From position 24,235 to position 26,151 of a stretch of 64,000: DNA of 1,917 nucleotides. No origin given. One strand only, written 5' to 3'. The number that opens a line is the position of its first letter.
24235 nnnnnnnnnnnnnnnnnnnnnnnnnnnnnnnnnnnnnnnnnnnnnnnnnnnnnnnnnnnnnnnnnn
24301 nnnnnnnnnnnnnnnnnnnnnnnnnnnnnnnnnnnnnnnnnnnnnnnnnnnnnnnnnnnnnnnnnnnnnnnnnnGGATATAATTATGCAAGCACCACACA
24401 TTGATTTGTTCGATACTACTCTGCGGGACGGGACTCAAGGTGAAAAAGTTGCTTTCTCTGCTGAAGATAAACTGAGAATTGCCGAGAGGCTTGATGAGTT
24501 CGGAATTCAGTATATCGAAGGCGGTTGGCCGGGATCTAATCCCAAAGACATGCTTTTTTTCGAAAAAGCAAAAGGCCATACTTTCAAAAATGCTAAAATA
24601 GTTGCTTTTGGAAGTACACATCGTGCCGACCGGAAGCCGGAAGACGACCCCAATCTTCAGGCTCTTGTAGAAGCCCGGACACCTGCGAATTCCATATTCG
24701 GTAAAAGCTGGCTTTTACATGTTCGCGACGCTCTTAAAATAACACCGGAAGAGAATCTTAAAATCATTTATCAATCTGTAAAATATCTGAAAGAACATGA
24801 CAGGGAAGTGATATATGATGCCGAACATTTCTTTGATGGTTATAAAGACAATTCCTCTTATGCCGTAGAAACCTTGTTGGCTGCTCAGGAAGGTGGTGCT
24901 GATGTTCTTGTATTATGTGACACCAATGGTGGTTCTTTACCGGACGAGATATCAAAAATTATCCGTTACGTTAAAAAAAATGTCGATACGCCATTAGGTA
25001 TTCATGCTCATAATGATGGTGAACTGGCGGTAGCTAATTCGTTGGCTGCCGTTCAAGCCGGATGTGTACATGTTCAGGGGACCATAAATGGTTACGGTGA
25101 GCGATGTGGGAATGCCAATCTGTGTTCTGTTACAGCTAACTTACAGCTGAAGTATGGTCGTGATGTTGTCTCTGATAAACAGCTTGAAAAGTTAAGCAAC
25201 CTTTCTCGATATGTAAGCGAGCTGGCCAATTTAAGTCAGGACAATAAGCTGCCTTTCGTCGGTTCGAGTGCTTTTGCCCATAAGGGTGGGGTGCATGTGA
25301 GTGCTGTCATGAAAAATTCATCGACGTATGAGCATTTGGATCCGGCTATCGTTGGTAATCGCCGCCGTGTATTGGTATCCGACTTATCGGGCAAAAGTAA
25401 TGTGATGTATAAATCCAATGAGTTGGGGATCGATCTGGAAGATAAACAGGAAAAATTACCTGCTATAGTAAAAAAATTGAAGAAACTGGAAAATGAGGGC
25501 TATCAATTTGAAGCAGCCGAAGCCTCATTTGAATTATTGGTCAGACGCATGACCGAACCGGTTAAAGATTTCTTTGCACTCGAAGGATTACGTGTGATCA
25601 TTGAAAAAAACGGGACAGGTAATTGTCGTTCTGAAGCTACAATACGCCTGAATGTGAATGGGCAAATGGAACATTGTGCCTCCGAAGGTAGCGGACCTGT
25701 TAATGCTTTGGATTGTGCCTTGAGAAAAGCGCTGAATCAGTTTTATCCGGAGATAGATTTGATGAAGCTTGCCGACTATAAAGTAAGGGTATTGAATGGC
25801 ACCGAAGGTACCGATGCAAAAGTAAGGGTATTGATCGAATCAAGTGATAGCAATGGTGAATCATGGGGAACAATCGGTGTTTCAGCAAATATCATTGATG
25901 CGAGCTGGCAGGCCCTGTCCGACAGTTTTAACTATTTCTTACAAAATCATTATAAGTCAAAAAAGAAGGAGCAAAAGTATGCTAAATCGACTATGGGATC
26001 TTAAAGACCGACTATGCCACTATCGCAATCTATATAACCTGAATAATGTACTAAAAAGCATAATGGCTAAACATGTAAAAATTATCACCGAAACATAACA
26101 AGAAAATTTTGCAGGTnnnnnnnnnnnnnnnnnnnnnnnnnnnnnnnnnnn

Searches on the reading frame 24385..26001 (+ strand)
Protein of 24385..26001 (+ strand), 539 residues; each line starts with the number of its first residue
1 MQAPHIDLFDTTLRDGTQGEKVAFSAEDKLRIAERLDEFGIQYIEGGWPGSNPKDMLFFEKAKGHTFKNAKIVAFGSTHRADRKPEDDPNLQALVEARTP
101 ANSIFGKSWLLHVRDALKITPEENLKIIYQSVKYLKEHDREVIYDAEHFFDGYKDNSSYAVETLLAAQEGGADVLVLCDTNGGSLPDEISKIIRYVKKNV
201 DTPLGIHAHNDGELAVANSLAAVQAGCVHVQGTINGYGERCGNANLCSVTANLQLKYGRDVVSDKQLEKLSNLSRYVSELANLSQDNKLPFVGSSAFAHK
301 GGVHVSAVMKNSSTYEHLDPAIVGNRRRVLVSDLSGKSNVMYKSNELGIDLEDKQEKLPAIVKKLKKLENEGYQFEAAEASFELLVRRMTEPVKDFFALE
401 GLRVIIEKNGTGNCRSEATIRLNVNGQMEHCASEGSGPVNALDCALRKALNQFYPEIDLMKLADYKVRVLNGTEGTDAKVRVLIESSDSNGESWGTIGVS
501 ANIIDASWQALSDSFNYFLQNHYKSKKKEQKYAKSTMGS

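Call 67: search_protein_families(library=pfam, proteins=[window:24385-26001:+], max_evalue=0.00001)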
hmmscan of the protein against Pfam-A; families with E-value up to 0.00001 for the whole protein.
window:24385-26001:+ (539 aa): 3 families
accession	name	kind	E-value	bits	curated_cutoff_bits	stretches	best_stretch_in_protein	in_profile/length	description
PF00682.25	HMGL-like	-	1.8e-45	155.8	29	1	6-275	2-258/260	HMGL-like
PF08502.15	LeuA_dimer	-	1.8e-27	96.3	24.9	1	377-519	2-131/131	LeuA allosteric (dimerisation) domain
PF22617.1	HCS_D2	-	2.4e-18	66.7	27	1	292-370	2-79/82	Homocitrate synthase post-HMGL domain-like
